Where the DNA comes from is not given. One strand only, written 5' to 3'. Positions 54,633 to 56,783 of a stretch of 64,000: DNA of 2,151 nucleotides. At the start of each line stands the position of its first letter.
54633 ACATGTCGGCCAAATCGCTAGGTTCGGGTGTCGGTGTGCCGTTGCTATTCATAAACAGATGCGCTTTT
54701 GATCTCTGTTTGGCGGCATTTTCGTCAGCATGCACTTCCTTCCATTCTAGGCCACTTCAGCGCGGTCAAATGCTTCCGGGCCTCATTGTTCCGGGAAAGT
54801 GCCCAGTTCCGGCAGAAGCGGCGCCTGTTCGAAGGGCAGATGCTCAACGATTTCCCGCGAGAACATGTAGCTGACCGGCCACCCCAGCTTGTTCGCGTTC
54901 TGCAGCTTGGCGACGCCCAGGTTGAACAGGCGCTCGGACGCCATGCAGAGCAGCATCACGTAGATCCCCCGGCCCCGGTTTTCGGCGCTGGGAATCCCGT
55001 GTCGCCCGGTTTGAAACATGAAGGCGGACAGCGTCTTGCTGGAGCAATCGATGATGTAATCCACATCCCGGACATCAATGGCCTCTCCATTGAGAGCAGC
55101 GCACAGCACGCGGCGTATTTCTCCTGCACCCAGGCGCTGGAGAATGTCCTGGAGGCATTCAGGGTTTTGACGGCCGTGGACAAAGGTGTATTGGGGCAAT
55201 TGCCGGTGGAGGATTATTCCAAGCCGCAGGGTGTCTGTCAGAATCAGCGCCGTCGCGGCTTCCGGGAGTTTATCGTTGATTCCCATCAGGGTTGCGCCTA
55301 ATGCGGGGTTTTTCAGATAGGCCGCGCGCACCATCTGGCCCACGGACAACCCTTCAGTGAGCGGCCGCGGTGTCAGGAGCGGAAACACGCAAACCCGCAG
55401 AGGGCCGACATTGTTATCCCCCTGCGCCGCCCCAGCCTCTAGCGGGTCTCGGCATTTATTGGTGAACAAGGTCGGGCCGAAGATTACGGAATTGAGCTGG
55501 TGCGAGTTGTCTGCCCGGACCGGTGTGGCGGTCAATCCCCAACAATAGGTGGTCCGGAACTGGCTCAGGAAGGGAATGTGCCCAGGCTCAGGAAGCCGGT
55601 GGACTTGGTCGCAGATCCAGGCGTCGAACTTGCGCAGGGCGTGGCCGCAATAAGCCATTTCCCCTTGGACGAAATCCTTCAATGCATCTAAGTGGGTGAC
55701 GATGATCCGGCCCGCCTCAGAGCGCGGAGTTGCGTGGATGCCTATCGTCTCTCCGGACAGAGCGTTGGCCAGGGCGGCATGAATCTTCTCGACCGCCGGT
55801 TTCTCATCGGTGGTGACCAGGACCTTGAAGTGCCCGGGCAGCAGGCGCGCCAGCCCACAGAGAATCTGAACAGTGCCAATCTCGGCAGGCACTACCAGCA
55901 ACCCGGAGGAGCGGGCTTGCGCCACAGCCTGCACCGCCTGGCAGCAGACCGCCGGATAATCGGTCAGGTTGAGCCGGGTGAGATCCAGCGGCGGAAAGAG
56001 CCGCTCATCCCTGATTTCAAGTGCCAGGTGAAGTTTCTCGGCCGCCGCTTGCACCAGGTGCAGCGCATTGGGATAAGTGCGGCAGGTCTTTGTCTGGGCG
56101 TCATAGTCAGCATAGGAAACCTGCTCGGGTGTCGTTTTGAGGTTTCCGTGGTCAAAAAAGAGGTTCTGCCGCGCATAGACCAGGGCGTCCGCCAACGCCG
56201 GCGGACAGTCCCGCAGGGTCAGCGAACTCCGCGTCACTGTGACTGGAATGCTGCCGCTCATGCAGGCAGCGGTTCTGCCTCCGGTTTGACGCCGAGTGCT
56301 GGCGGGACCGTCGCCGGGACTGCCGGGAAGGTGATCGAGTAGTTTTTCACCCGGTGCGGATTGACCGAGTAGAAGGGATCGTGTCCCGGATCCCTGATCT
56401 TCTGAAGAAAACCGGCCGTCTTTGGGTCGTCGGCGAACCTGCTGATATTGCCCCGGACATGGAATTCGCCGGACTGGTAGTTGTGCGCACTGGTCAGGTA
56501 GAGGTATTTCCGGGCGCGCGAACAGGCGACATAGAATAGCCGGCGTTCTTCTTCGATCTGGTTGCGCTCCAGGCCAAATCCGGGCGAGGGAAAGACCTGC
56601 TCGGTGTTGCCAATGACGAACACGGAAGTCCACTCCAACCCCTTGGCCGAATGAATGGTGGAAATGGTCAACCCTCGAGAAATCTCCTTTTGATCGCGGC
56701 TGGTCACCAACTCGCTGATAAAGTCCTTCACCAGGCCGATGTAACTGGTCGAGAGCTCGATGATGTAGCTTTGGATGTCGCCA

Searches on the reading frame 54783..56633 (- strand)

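Call 15: search_protein_families(library=pfam, max_evalue=0.01, proteins=[window:54783-56633:-])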
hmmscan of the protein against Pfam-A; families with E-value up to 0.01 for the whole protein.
window:54783-56633:- (616 aa): 2 families
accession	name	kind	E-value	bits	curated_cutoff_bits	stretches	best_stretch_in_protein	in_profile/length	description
PF04851.21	ResIII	-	0.00061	20.2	22.5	1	239-373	21-164/164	Type III restriction enzyme, res subunit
PF00271.37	Helicase_C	-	0.0078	16.9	23.5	0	476-533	36-93/110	Helicase conserved C-terminal domain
